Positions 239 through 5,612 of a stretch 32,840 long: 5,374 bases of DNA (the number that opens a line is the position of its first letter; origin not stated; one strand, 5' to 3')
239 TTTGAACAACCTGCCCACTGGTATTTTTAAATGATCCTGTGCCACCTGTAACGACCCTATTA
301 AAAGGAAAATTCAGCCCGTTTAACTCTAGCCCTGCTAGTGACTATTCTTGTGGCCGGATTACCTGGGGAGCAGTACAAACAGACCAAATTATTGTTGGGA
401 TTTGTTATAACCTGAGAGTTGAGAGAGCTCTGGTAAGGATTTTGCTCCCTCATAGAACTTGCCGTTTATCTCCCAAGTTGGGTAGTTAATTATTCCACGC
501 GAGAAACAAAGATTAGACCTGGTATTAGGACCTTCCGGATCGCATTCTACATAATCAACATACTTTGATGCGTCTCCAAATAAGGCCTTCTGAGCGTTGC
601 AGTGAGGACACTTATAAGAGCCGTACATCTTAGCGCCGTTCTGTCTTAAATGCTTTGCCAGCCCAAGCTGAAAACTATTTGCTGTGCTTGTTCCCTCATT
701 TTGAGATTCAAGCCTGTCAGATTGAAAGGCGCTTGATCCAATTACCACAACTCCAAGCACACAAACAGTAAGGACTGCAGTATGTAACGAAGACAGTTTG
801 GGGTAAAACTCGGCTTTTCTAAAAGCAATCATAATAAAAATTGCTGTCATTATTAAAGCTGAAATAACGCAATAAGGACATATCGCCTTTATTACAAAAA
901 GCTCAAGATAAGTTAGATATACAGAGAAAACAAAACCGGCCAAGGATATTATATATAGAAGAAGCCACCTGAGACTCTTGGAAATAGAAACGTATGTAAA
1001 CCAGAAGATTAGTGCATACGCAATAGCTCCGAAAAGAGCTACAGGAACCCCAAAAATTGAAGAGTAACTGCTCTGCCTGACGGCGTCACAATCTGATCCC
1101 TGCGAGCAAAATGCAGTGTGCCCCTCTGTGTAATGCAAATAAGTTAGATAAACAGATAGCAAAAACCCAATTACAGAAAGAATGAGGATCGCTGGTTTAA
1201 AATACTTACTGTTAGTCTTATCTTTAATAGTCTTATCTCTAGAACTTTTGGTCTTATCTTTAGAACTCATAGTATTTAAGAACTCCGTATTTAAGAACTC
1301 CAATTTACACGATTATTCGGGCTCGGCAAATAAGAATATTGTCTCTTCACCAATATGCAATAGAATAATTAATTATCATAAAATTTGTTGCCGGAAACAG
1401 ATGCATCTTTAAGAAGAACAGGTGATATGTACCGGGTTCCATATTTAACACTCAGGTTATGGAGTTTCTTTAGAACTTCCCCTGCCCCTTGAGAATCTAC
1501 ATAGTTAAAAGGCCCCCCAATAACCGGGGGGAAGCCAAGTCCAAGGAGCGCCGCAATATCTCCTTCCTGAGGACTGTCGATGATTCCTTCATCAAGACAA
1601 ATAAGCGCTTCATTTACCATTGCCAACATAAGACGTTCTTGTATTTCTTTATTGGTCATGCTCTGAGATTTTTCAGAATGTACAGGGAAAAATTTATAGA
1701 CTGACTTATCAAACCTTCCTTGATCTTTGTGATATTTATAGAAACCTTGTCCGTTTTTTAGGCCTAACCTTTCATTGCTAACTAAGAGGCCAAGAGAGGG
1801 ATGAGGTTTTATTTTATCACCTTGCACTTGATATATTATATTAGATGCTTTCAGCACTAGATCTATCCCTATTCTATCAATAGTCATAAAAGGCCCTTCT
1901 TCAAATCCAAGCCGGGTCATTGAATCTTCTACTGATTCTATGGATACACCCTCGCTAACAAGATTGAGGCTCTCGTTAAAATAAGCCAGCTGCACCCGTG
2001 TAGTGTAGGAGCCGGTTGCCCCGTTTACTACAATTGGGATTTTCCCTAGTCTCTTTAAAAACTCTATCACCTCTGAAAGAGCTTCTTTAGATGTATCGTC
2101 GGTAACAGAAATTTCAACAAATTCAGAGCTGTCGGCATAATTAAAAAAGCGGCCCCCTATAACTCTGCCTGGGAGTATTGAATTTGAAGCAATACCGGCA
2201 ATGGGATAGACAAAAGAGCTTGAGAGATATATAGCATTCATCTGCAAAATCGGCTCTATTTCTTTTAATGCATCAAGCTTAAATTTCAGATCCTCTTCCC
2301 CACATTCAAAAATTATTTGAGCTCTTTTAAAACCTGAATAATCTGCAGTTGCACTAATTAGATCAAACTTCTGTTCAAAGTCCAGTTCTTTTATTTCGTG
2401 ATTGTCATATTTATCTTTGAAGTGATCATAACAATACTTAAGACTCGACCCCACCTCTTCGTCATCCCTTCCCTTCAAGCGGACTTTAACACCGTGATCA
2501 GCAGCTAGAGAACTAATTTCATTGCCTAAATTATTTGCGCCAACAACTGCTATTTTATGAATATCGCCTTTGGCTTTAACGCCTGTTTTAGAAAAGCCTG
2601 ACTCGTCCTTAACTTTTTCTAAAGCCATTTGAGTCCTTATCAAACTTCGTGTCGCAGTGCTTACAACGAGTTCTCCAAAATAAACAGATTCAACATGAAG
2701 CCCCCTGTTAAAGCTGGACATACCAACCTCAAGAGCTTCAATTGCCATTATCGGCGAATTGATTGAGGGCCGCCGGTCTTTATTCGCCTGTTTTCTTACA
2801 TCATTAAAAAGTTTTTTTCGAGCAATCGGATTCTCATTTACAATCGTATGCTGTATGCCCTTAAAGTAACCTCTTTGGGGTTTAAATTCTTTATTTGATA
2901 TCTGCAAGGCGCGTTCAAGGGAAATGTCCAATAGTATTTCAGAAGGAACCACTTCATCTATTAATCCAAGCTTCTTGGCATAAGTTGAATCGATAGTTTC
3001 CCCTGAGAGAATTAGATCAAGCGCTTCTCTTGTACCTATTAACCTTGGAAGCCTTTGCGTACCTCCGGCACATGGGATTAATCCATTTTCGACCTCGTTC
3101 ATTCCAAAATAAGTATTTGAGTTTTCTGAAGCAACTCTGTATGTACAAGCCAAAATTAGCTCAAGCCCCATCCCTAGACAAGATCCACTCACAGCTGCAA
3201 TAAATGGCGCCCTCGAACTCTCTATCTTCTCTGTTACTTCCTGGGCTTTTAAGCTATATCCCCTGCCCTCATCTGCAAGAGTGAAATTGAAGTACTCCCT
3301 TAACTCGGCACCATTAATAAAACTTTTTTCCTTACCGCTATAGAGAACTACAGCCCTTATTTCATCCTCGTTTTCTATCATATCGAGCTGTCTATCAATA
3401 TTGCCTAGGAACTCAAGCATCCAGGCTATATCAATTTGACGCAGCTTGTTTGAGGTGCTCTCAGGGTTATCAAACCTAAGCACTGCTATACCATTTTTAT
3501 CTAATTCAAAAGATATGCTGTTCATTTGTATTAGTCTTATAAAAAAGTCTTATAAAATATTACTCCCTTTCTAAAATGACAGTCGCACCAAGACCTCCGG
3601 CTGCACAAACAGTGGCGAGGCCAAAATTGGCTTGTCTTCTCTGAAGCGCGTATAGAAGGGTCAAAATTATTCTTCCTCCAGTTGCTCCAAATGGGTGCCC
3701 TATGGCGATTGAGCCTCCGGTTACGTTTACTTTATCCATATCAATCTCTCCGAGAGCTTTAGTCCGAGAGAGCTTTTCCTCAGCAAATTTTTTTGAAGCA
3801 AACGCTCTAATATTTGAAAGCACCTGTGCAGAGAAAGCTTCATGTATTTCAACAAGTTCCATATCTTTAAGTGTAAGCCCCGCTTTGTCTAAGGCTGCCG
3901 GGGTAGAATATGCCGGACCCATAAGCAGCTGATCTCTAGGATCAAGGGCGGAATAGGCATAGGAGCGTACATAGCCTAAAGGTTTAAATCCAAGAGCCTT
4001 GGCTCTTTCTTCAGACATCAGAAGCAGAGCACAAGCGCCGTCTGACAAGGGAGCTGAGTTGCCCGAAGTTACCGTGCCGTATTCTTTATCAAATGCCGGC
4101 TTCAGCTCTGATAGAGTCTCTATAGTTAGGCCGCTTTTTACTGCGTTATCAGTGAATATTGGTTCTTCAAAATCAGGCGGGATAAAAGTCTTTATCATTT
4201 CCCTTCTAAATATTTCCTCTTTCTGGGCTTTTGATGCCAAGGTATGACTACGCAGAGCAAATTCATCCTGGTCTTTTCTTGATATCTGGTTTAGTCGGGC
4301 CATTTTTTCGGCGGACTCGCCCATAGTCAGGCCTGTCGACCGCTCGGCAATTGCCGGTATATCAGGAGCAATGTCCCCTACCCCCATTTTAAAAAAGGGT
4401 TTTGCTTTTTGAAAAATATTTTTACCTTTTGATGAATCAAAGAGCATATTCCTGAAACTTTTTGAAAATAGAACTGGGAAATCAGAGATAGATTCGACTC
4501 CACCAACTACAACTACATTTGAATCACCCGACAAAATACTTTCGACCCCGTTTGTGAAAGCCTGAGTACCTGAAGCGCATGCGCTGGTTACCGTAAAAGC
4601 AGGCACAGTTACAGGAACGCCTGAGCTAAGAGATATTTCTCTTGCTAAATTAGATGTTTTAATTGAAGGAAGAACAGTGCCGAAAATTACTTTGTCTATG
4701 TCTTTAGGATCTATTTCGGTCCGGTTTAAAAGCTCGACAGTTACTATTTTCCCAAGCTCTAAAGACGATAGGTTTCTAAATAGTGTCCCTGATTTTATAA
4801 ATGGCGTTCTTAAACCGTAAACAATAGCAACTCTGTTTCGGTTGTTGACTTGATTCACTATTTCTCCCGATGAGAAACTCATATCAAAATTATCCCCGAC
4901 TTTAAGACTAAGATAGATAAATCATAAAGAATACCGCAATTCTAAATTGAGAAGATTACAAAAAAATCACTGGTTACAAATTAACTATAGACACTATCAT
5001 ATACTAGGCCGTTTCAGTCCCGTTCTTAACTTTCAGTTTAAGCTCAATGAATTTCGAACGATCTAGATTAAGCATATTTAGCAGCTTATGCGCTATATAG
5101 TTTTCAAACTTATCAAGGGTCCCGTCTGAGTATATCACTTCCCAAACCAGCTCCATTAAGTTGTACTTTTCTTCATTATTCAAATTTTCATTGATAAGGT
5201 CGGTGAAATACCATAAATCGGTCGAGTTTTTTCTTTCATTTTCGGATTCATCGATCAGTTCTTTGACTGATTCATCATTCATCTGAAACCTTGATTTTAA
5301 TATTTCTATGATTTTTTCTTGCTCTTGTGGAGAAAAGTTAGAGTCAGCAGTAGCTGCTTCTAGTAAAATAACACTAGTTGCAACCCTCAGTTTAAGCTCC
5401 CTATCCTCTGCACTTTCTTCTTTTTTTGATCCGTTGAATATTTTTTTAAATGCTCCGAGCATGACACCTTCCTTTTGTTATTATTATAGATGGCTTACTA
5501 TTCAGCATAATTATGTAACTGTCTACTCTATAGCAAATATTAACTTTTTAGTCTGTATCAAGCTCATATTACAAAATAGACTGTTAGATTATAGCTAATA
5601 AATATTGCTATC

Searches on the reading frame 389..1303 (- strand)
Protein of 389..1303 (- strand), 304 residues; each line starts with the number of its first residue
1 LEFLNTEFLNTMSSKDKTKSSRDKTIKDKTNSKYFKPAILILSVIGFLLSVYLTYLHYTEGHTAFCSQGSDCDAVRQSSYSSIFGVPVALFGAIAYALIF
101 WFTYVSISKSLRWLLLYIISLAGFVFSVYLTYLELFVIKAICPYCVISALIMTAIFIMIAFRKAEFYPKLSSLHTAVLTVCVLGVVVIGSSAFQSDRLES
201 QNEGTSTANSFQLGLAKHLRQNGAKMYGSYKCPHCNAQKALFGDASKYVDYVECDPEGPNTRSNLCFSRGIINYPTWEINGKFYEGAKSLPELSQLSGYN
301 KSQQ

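Call 81: search_protein_families(library=pfam, proteins=[window:389-1303:-], max_evalue=0.000001)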
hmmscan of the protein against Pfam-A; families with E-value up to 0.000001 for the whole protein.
window:389-1303:- (304 aa): 1 family
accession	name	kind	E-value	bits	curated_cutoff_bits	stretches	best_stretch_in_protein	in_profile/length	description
PF07884.19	VKOR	-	1.9e-32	112.6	27.5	1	38-158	2-132/134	Vitamin K epoxide reductase family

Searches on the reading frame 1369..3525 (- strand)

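Call 81: search_protein_families(library=pfam, proteins=[window:1369-3525:-], max_evalue=0.000001)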
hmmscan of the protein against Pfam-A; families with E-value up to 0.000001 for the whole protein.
window:1369-3525:- (718 aa): 4 families
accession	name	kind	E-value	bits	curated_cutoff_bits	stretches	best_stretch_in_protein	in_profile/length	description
PF00378.25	ECH_1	-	3e-33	115.7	27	1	10-213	3-194/251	Enoyl-CoA hydratase/isomerase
PF02737.24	3HCDH_N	-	2.9e-30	106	22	1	324-501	1-178/180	3-hydroxyacyl-CoA dehydrogenase, NAD binding domain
PF00725.27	3HCDH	-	2.6e-23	82.8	22.1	1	507-598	3-97/97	3-hydroxyacyl-CoA dehydrogenase, C-terminal domain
PF16113.10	ECH_2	-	6.4e-19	69.1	27.2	1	38-213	18-191/335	Enoyl-CoA hydratase/isomerase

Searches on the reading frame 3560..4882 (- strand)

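Call 81: search_protein_families(library=pfam, proteins=[window:3560-4882:-], max_evalue=0.000001)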
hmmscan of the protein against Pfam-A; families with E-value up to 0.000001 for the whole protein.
window:3560-4882:- (440 aa): 3 families
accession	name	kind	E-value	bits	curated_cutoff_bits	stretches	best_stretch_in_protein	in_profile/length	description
PF00108.29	Thiolase_N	-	3.6e-68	230.2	26.4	1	18-292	1-260/260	Thiolase, N-terminal domain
PF02803.24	Thiolase_C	-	3.2e-40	137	27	1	300-439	2-123/123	Thiolase, C-terminal domain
PF00109.32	ketoacyl-synt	-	1.1e-08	35.5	20.8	1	91-146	163-218/252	Beta-ketoacyl synthase, N-terminal domain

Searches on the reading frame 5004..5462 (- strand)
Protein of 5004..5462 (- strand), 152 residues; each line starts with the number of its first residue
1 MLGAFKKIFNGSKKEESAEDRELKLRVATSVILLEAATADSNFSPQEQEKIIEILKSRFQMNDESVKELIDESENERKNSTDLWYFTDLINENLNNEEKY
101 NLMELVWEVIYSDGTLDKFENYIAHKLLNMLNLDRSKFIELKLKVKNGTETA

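Call 81: search_protein_families(library=pfam, proteins=[window:5004-5462:-], max_evalue=0.000001)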
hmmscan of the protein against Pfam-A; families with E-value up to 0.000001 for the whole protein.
window:5004-5462:- (152 aa): 1 family
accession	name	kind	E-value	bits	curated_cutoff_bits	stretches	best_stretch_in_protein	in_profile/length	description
PF05099.18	TerB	-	2.9e-26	92.5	24.4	1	27-142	2-117/118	Tellurite resistance protein TerB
